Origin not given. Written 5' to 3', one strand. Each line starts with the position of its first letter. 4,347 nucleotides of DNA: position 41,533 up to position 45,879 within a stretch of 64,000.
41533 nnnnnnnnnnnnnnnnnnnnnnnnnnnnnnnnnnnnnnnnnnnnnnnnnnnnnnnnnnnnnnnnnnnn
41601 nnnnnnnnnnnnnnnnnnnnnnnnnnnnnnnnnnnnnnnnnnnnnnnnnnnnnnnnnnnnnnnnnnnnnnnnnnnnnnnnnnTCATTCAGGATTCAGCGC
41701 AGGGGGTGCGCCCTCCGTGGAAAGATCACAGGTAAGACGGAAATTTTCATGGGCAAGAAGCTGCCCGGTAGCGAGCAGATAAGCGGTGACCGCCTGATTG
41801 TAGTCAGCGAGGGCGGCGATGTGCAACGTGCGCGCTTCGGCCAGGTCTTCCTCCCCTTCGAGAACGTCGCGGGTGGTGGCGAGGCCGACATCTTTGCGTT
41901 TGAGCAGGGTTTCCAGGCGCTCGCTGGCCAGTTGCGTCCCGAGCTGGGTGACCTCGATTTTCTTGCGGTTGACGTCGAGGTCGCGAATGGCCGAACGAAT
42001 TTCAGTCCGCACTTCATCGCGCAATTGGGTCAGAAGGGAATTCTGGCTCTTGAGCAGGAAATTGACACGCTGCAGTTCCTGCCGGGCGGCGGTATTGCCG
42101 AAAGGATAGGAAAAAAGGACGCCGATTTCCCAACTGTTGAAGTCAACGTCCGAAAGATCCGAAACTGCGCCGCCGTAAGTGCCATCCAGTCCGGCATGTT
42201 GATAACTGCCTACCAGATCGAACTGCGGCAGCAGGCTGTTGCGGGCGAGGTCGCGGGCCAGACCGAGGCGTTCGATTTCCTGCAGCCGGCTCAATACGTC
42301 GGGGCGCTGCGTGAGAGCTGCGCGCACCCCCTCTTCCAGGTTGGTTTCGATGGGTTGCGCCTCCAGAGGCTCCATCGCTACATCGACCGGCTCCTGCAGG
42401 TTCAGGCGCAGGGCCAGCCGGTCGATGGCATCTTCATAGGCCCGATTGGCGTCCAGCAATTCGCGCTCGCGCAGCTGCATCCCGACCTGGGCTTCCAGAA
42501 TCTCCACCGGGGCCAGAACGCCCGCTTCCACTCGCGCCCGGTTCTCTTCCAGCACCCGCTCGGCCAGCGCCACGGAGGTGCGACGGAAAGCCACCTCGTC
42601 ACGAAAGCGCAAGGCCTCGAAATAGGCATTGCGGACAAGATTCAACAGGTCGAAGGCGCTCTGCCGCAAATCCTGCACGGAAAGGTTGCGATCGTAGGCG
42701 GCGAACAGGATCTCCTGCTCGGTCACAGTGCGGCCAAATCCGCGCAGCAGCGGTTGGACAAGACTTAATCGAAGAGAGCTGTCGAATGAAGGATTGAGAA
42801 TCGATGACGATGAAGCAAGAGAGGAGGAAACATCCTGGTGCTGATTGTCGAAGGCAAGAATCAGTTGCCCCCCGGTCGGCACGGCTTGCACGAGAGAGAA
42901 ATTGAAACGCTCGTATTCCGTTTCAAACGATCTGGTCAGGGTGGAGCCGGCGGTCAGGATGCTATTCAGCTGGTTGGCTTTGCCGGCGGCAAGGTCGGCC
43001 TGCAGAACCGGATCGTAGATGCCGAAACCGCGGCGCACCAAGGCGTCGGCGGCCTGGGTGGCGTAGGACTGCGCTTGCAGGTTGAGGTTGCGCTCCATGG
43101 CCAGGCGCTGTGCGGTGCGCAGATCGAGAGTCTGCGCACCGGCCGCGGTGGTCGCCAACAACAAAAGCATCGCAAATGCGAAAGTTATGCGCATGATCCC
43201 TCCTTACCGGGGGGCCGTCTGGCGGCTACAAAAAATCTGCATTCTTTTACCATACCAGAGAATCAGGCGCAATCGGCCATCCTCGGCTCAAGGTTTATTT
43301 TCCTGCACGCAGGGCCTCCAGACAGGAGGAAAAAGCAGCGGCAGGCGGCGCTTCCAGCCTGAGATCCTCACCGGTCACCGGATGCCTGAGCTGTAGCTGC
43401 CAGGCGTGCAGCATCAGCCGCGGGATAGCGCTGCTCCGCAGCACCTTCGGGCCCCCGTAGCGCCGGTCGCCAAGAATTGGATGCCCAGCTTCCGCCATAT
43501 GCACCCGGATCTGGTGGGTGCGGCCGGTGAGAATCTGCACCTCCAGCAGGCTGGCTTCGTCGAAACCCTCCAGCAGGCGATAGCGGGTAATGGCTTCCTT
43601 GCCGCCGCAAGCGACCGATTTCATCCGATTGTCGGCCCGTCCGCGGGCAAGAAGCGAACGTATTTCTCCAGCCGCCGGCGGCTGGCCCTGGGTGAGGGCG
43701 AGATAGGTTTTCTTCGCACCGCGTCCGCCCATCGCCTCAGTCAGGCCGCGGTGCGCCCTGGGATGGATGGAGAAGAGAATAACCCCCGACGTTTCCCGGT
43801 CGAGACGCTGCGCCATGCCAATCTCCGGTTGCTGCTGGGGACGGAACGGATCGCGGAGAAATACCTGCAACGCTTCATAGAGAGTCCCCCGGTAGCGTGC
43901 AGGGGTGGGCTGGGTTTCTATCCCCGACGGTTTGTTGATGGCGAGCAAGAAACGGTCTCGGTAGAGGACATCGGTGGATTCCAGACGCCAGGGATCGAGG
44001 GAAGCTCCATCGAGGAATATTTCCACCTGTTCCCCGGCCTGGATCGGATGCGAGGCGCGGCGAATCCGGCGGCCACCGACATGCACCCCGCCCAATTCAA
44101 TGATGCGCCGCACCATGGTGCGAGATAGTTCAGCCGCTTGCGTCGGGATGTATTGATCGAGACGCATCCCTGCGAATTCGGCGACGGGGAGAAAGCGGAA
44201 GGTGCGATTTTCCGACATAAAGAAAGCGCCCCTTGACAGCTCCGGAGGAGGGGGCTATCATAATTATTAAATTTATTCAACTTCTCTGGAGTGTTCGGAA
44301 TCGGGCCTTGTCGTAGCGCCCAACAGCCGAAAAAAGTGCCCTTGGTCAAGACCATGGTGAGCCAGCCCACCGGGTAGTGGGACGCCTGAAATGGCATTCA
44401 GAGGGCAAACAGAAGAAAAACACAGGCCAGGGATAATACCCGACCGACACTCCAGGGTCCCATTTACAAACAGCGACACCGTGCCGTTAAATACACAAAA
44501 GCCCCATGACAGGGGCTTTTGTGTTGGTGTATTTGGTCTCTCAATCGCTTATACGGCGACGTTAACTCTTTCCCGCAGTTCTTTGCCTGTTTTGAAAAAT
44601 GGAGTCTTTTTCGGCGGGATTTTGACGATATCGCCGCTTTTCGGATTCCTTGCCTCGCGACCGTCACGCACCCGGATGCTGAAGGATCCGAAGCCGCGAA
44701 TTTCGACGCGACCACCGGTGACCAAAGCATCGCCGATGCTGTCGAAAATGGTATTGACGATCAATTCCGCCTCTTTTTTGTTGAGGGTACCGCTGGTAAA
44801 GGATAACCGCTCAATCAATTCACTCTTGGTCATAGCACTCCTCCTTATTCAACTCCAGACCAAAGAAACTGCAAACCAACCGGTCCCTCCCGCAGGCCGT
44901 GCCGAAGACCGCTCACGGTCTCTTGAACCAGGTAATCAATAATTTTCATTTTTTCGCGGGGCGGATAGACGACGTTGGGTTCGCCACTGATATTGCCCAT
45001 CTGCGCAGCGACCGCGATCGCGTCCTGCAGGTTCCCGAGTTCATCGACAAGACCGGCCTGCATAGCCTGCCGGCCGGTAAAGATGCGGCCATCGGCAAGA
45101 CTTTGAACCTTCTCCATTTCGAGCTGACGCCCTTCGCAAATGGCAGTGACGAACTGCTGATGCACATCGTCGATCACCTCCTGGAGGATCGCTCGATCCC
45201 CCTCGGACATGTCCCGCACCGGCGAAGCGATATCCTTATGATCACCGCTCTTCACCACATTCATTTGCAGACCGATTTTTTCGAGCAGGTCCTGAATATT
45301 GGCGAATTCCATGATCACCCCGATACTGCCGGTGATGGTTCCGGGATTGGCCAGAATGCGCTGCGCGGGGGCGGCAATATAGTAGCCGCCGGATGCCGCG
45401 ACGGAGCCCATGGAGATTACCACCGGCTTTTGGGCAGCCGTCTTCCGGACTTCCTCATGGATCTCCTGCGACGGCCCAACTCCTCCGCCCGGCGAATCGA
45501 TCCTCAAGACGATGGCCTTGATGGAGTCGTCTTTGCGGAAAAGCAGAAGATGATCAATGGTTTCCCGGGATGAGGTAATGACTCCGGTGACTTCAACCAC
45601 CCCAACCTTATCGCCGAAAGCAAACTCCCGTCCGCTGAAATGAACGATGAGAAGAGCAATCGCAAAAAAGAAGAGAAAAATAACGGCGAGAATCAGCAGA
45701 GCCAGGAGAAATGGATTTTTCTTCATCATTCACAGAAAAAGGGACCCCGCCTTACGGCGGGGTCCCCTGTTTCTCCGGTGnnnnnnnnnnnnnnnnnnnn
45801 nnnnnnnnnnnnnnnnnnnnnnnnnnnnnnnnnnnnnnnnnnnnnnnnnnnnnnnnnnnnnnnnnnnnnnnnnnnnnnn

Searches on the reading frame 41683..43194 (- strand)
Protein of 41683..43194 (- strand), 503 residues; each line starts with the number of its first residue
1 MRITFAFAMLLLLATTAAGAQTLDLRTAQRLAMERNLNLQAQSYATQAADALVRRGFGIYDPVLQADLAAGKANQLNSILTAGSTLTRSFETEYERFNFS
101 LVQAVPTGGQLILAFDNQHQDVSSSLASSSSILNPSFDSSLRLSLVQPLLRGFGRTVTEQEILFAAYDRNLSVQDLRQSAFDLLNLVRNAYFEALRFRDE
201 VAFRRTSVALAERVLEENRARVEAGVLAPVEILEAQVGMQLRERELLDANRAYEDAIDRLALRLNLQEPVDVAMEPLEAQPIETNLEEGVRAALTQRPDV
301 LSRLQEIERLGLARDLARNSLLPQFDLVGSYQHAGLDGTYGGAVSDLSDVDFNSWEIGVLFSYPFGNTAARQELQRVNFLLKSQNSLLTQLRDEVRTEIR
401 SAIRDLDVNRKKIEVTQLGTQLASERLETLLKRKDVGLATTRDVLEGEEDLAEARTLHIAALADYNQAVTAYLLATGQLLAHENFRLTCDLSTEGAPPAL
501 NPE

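Call 53: search_protein_families(library=pfam, proteins=[window:41683-43194:-], max_evalue=0.0001)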
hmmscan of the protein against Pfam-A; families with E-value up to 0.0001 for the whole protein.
window:41683-43194:- (503 aa): 1 family
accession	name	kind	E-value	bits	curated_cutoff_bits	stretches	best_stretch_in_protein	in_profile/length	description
PF02321.23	OEP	-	1.4e-37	129.8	22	2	286-477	1-187/187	Outer membrane efflux protein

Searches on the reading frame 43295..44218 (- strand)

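Call 53: search_protein_families(library=pfam, proteins=[window:43295-44218:-], max_evalue=0.0001)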
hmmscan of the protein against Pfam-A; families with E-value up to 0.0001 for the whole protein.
window:43295-44218:- (307 aa): 2 families
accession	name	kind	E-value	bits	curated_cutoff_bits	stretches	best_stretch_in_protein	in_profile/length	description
PF00849.27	PseudoU_synth_2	-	4.7e-29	102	26.8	1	91-242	2-151/152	RNA pseudouridylate synthase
PF01479.30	S4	-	1.7e-07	31.3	22.8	1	18-65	1-48/48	S4 domain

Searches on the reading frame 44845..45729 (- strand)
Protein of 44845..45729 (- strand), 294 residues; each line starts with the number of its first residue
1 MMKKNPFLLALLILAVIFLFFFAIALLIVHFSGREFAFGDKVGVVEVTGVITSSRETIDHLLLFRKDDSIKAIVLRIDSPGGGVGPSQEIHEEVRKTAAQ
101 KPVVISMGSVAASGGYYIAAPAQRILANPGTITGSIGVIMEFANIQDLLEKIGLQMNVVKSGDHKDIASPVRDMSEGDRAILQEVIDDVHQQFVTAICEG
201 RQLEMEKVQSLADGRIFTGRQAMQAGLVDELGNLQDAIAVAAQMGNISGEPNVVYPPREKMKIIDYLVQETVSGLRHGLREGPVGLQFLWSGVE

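Call 53: search_protein_families(library=pfam, proteins=[window:44845-45729:-], max_evalue=0.0001)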
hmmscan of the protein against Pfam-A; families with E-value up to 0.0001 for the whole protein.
window:44845-45729:- (294 aa): 3 families
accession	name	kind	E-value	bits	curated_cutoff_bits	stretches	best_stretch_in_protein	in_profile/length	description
PF01343.23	Peptidase_S49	-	2.2e-53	180.8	24.9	1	97-245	3-151/154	Peptidase family S49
PF00574.28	CLP_protease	-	6.9e-09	36.3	20.2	1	53-121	29-95/182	Clp protease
PF25145.1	NfeD1b_N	-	2.6e-07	30.8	40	1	66-143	27-102/189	NfeD1b, N-terminal domain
